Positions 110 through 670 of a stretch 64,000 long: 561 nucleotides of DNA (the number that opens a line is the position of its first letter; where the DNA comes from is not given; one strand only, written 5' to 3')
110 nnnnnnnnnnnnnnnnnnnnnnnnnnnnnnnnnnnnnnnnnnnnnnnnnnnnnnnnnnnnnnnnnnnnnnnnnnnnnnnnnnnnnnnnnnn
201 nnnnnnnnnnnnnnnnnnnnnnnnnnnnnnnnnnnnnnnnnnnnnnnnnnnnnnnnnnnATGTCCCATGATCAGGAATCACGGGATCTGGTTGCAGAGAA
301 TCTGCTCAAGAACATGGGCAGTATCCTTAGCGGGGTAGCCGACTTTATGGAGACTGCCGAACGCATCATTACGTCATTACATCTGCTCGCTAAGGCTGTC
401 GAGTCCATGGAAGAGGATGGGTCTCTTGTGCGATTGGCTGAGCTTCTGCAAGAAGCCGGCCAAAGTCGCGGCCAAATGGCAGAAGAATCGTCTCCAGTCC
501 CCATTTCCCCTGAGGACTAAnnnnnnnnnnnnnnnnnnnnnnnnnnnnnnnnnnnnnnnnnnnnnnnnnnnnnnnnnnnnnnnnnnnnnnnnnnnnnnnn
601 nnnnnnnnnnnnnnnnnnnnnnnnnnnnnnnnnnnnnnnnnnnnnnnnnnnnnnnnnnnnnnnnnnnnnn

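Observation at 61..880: Two unannotated tail-anchored mini-proteins bracketing an 86-aa helical protein, closed by an intrinsic terminator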

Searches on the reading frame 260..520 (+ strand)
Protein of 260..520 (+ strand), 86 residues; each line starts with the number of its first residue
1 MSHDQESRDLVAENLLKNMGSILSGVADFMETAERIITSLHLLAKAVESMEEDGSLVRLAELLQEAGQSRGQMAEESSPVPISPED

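Call 6: search_protein_families(library=pfam, proteins=[window:260-517:+], max_evalue=1)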
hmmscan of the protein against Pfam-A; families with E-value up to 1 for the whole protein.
window:260-517:+ (86 aa): 2 families
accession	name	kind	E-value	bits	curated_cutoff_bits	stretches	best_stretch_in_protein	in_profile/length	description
PF20669.3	Exo70_N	-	0.018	15.7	23.9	1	13-66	19-69/83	Exocyst complex component Exo70 N-terminal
PF24182.1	G1RFP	-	0.14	12.2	22.6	0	27-37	22-32/36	Gene 1 ring forming protein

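Call 7: find_encoding_contigs(protein=window:260-520:+, flank=10000, max_places=6)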
Protein window:260-520:+ (86 aa): 9 contigs read that carry it; 6 places shown.
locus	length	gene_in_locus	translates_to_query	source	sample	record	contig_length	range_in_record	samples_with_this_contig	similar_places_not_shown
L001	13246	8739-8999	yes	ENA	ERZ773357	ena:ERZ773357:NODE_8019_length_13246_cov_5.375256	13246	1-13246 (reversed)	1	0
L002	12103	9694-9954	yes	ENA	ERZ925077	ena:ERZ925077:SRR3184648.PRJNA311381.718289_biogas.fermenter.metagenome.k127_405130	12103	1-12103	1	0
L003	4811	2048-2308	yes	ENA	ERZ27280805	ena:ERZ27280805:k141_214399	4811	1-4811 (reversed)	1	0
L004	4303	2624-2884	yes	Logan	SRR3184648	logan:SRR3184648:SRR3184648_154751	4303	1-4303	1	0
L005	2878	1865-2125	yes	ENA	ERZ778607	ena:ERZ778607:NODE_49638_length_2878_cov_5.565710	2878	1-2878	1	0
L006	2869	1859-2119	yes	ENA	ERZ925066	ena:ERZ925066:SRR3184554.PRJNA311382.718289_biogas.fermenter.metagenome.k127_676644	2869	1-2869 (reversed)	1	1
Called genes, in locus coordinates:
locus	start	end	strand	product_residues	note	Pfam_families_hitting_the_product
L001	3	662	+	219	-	?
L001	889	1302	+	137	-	PF00072:Response_reg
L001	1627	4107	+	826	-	PF01074:Glyco_hydro_38N, PF09261:Alpha-mann_mid, PF07748:Glyco_hydro_38C, PF17677:Glyco_hydro38C2 (faint)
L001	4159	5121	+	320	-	PF00480:ROK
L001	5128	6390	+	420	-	PF08241:Methyltransf_11 (faint), PF05175:MTS, PF01135:PCMT, PF02353:CMAS (weak), PF06325:PrmA (weak), PF13489:Methyltransf_23 (weak), PF13847:Methyltransf_31, PF13649:Methyltransf_25, +1 more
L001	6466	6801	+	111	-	PF03788:LrgA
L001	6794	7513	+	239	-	PF04172:LrgB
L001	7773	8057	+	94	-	-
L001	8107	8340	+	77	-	-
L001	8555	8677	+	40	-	-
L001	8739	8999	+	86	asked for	-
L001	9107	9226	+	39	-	-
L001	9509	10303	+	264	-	PF10370:Rv2993c-like_N, PF01557:FAA_hydrolase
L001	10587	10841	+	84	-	PF09527:ATPase_gene1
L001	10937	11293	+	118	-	PF03899:ATP-synt_I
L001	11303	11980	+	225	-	PF00119:ATP-synt_A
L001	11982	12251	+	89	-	PF00137:ATP-synt_C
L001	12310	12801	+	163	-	PF00430:ATP-synt_B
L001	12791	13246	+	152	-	?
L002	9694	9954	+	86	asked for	-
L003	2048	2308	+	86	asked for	-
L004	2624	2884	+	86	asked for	-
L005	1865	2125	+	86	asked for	-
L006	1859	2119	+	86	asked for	-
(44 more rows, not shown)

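Call 11: find_homologous_proteins(query=window:260-517:+, max_evalue=0.01)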
Query window:260-517:+ (86 aa): 5 proteins with E <= 0.01 among 6 candidates.
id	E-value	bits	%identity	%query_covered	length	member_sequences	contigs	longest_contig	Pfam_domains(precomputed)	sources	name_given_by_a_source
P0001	4.8e-45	168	100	100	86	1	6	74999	-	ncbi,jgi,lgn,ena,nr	ncbi:MAG: hypothetical protein GX998_08450 [Firmicutes bacterium]|nr:hypothetical protein [Bacillota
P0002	2.3e-20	90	65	80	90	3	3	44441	-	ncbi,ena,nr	ncbi:MAG: hypothetical protein GX977_10845 [Firmicutes bacterium]|nr:hypothetical protein [Bacillota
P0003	2.6e-20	90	66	81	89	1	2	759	-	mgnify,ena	mgnify:CR=1 FL=1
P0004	7.5e-20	88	59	88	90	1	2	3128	-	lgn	-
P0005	2.8e-16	77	60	81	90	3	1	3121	-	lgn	-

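Call 13: find_encoding_contigs(protein=P0002, flank=6000, max_places=3)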
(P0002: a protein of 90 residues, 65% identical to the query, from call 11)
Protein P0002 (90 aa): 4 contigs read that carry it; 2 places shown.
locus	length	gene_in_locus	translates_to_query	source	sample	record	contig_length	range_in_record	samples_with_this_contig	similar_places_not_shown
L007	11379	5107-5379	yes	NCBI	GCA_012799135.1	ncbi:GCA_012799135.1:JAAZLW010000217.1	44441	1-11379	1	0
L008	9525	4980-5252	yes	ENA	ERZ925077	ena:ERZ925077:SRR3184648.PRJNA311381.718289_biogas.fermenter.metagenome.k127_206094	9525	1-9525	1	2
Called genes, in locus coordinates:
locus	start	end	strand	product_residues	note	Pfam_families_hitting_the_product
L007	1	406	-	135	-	?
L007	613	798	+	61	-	-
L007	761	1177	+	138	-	PF00072:Response_reg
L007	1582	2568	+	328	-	PF00480:ROK, PF01869:BcrAD_BadFG (faint)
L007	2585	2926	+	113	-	PF03788:LrgA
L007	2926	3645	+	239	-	PF04172:LrgB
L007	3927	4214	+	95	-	-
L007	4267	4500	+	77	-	-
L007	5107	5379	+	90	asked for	-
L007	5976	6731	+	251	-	PF10370:Rv2993c-like_N, PF01557:FAA_hydrolase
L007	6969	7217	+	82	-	PF09527:ATPase_gene1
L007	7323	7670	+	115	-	PF03899:ATP-synt_I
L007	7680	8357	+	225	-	PF00119:ATP-synt_A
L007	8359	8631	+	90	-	PF00137:ATP-synt_C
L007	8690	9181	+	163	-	-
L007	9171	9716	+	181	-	PF00213:OSCP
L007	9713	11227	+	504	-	PF02874:ATP-synt_ab_N, PF00006:ATP-synt_ab, PF00306:ATP-synt_ab_C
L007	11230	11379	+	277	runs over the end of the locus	PF00231:ATP-synt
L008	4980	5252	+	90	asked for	-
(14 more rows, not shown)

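Call 14: find_encoding_contigs(protein=P0004, flank=6000, max_places=3)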
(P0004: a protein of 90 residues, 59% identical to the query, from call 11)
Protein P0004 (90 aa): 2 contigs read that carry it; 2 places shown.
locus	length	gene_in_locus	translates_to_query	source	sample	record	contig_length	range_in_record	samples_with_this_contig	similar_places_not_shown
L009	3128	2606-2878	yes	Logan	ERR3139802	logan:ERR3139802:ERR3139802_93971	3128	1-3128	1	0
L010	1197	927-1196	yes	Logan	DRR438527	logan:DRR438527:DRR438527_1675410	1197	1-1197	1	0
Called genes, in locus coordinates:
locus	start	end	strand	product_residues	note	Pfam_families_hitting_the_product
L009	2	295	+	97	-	?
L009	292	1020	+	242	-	PF04172:LrgB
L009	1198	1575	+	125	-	-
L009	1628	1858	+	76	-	-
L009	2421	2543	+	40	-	-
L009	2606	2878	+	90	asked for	-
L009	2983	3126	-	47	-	?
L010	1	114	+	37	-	?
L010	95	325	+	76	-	-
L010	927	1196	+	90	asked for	?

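Call 15: find_encoding_contigs(protein=P0005, flank=6000, max_places=3)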
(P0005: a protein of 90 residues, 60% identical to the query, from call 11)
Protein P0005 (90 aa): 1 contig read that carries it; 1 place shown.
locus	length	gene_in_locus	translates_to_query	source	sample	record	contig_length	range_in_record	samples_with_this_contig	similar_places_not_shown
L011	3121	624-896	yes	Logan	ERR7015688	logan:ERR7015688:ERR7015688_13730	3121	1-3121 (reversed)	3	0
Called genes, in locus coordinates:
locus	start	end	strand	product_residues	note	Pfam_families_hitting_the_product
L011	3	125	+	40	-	?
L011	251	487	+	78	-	-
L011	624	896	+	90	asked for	-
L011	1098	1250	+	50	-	-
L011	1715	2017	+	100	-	PF09527:ATPase_gene1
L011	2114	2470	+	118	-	PF03899:ATP-synt_I (weak)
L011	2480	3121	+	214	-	?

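Call 19: search_protein_families(library=ncbifam, proteins=[window:260-517:+, L001:7773-8054:+, L001:8107-8337:+, L001:8360-8437:+, L007:4928-5047:+, L007:5615-5716:+], max_evalue=10)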
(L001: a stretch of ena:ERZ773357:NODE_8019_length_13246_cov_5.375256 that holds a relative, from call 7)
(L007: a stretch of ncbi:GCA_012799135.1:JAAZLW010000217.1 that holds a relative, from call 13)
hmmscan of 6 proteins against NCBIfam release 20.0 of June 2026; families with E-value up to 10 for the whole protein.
window:260-517:+ (86 aa): 0 families

L001:7773-8054:+ (94 aa): 0 families

L001:8107-8337:+ (77 aa): 0 families

L001:8360-8437:+ (26 aa): 0 families

L007:4928-5047:+ (40 aa): 3 families
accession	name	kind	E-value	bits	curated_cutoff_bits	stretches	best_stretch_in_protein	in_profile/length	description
NF003445.0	PRK04987.1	equivalog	0.034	14.3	143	1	11-37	57-83/130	fumarate reductase subunit FrdC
NF033598.2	elast_bind_EbpS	equivalog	0.08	11.8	300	1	3-37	293-325/498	elastin-binding protein EbpS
NF038277.1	accessory_MacP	equivalog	0.22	12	45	1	5-39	64-96/98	cell wall synthase accessory phosphoprotein MacP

L007:5615-5716:+ (34 aa): 1 family
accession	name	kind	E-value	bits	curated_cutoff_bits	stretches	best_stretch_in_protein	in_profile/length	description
NF033191.4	JDVT-CTERM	domain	0.031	14.2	27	1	5-26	9-30/35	JDVT-CTERM domain-containing protein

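Call 20: search_protein_families(library=pfam, proteins=[L001:7773-8054:+, L001:8107-8337:+, L001:8360-8437:+, L007:3927-4211:+, L007:4267-4497:+, L007:5107-5376:+, L011:251-484:+], max_evalue=10)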
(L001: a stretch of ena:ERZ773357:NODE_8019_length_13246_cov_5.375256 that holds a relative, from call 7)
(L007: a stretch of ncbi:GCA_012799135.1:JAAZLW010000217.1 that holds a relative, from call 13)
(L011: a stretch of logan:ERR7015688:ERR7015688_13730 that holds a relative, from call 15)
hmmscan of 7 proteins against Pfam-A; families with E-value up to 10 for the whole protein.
L001:7773-8054:+ (94 aa): 1 family
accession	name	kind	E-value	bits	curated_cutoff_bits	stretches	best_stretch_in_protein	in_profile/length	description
PF10114.15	PocR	-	0.081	13.1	23.9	1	36-92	110-160/162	Sensory domain found in PocR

L001:8107-8337:+ (77 aa): 0 families

L001:8360-8437:+ (26 aa): 0 families

L007:3927-4211:+ (95 aa): 2 families
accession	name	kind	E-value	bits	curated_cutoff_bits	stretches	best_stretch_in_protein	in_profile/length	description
PF20711.2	DUF6825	-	0.014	16.3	27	1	12-58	23-68/105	Family of unknown function (DUF6825)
PF22913.1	NBAS_11th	-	0.098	13.1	27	1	28-69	62-103/125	NBAS subunit of NRZ tethering complex, C-terminal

L007:4267-4497:+ (77 aa): 1 family
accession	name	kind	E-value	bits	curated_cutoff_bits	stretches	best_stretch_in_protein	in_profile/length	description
PF06465.18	DUF1087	-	0.27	11.8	22.8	1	1-13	46-58/63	CHD subfamily II, DUF1087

L007:5107-5376:+ (90 aa): 2 families
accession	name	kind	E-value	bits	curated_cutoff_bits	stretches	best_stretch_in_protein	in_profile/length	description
PF20669.3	Exo70_N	-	0.051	14.3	23.9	1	23-68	28-71/83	Exocyst complex component Exo70 N-terminal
PF22944.1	DGKD_4H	-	0.058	14.2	27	1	26-65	11-42/120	Diacylglycerol kinase delta, helical domain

L011:251-484:+ (78 aa): 1 family
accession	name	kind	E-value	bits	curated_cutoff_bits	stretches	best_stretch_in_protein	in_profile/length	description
PF23383.1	Beta-prop_IFT140_1st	-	0.066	12.3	27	1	22-63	196-237/406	IFT140 first beta-propeller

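Call 30: find_homologous_proteins(query=A2, max_evalue=0.01)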
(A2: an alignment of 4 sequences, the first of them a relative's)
Query A2 (4 sequences) (77 aa, profile of the alignment): 7 proteins with E <= 0.01 among 47 candidates.
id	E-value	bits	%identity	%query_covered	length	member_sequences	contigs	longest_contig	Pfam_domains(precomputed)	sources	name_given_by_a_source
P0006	2.2e-38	148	55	99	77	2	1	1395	-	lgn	-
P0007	2.4e-38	148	50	99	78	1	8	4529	-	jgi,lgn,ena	-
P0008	3.5e-37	144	100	100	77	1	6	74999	-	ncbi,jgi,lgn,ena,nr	ncbi:MAG: hypothetical protein GX998_08445 [Firmicutes bacterium]|nr:hypothetical protein [Bacillota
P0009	1.1e-36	142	54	99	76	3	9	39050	-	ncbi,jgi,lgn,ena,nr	ncbi:MAG: hypothetical protein GX354_01925 [Firmicutes bacterium]|jgi:hypothetical protein|nr:hypoth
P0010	1.3e-35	139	54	99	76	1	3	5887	-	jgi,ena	jgi:hypothetical protein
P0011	7.2e-33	130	63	95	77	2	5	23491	-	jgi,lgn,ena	jgi:hypothetical protein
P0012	6.8e-32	127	51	100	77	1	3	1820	-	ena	-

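Call 34: find_encoding_contigs(protein=P0009, flank=5000, max_places=3)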
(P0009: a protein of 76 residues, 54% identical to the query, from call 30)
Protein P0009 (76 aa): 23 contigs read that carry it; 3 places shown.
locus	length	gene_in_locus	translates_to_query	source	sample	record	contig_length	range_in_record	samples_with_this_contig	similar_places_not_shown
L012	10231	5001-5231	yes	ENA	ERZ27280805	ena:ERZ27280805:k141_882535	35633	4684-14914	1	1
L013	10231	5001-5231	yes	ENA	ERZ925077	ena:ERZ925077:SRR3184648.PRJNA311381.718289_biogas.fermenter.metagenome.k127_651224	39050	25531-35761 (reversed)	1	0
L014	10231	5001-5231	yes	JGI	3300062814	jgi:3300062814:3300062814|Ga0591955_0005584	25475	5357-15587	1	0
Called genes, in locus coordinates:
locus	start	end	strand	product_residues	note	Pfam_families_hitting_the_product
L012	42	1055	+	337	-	PF00480:ROK, PF02685:Glucokinase (faint)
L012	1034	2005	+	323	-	PF00480:ROK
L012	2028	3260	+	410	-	PF01135:PCMT, PF05175:MTS, PF03602:Cons_hypoth95 (weak), PF06325:PrmA (weak), PF13489:Methyltransf_23 (weak), PF08241:Methyltransf_11 (weak), PF13649:Methyltransf_25, PF13847:Methyltransf_31, +2 more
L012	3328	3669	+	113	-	PF03788:LrgA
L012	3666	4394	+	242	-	PF04172:LrgB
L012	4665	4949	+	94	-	-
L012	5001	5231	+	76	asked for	-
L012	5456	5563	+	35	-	-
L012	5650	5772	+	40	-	-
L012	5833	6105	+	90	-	-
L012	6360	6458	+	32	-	-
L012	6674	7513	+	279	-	PF10370:Rv2993c-like_N, PF01557:FAA_hydrolase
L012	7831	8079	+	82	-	PF09527:ATPase_gene1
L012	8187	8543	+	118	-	PF03899:ATP-synt_I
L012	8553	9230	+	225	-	PF00119:ATP-synt_A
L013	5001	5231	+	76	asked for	-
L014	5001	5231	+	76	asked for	-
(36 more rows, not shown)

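Call 35: find_encoding_contigs(protein=P0011, flank=5000, max_places=3)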
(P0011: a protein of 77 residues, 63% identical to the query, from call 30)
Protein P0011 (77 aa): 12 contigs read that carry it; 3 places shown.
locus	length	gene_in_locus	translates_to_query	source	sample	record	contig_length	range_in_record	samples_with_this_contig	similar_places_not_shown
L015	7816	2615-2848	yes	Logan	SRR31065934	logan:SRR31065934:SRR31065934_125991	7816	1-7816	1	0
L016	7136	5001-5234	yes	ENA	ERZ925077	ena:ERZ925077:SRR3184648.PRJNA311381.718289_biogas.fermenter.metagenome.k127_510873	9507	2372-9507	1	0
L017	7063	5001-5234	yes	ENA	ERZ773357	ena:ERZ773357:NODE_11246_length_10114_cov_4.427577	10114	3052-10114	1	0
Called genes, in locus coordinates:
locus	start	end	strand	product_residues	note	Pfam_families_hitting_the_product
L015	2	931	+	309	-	?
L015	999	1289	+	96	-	PF03788:LrgA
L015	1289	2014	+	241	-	PF04172:LrgB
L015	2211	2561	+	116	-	-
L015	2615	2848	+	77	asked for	-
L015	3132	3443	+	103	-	-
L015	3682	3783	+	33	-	-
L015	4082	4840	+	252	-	PF10370:Rv2993c-like_N, PF01557:FAA_hydrolase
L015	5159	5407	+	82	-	PF09527:ATPase_gene1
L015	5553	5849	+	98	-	PF03899:ATP-synt_I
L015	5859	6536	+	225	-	PF00119:ATP-synt_A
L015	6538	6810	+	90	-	PF00137:ATP-synt_C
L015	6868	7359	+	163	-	PF00430:ATP-synt_B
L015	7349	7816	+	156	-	?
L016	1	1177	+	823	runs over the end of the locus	PF01074:Glyco_hydro_38N, PF09261:Alpha-mann_mid, PF07748:Glyco_hydro_38C, PF17677:Glyco_hydro38C2 (faint)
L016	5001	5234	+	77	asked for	-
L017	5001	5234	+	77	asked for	-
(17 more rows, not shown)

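Call 36: find_encoding_contigs(protein=P0007, flank=5000, max_places=3)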
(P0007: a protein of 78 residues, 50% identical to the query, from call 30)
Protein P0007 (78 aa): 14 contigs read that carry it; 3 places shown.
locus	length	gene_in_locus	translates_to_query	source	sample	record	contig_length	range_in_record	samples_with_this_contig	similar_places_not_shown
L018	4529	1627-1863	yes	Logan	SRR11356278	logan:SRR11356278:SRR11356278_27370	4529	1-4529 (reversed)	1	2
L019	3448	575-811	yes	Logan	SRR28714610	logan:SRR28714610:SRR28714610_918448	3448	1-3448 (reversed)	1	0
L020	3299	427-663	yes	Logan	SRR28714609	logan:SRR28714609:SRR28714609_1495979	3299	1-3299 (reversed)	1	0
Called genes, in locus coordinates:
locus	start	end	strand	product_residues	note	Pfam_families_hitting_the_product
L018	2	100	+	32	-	?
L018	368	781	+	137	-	PF00072:Response_reg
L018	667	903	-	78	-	-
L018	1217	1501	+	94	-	-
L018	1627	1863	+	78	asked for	-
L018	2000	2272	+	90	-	-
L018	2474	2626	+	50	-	-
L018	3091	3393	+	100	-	PF09527:ATPase_gene1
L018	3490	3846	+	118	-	PF03899:ATP-synt_I (weak)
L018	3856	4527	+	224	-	?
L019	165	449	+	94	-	-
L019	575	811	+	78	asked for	-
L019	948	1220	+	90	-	-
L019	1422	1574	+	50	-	-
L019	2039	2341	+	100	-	PF09527:ATPase_gene1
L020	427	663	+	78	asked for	-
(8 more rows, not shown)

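Call 39: predict_structure(alignment_id=A5)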
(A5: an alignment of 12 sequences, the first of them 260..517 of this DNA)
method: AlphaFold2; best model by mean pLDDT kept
length: 86 residues; sequences in the alignment: 12
mean_pLDDT: 78.7   pTM: 0.41
mean pLDDT of the five models: 78.7, 77.0, 76.4, 74.9, 72.7
residues with pLDDT >= 90: 31; 70-90: 33; 50-70: 16; < 50: 6
segments of 3 or more residues with pLDDT < 50: none
pLDDT, mean of each block of 10 residues (from residue 1): 69 77 83 93 94 92 85 54 50
secondary structure, 60 per line:
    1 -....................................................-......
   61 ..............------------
elements in order: H2-53 H55-74

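Call 40: search_protein_representatives(alignment_id=A5)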
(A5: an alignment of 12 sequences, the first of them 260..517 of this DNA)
Query: 12 sequences, 77 profile positions. Proteins with E-value up to 0.001 (for the whole library): 17; up to 1e-10: 9; up to 1e-30: 0. The best 17 are listed.
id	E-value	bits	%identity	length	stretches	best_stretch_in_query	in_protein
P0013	8.5e-21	89.8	-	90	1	1-73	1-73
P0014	2.9e-18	81.7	-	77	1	1-76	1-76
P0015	6.4e-17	77.4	-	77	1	1-74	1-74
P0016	1.3e-16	76.5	-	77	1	1-76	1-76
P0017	1.4e-14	69.9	-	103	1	2-73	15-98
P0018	2.3e-14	69.2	-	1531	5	43-76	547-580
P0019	7.5e-12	61.2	-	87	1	1-69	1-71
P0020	6.5e-11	58.2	-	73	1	10-72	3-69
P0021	8.9e-11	57.7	-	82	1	1-75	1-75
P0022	9.0e-10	54.5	-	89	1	1-73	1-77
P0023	1.2e-09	54.2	-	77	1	16-71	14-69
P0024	2.2e-09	53.3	-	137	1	3-76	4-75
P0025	2.6e-07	46.6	-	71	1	1-70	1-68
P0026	5.6e-06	42.4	-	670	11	52-69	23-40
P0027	8.9e-06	41.7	-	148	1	15-75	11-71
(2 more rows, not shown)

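Call 46: find_related_loci(query=A1, collection=genome_contigs, flank=4000)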
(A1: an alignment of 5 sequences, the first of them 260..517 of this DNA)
Query A1 (86 aa) in genome_contigs; peptide patterns used: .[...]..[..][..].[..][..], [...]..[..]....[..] (x = any residue, [..] = any of these).
47 stretches matched a pattern; 3 encode a relative of the query (tblastn E <= 1e-3); 3 distinct loci.
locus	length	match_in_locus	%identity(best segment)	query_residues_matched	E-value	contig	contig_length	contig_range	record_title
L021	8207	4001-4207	65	1-69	1e-27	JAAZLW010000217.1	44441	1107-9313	MAG: Bacillota bacterium isolate AS23ysBPME_266 171023_AS23, whole genome shotgun sequence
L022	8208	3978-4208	57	1-77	2e-26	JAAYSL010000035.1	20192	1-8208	MAG: Bacillota bacterium isolate AS23ysBPME_338 22995_AS23, whole genome shotgun sequence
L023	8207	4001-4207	57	1-69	4e-23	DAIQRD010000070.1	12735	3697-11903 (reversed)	MAG TPA_asm: Bacillota bacterium isolate CTOTU40582 NODE_3024_length_12735_cov_3.849606, whole genome shotgun sequence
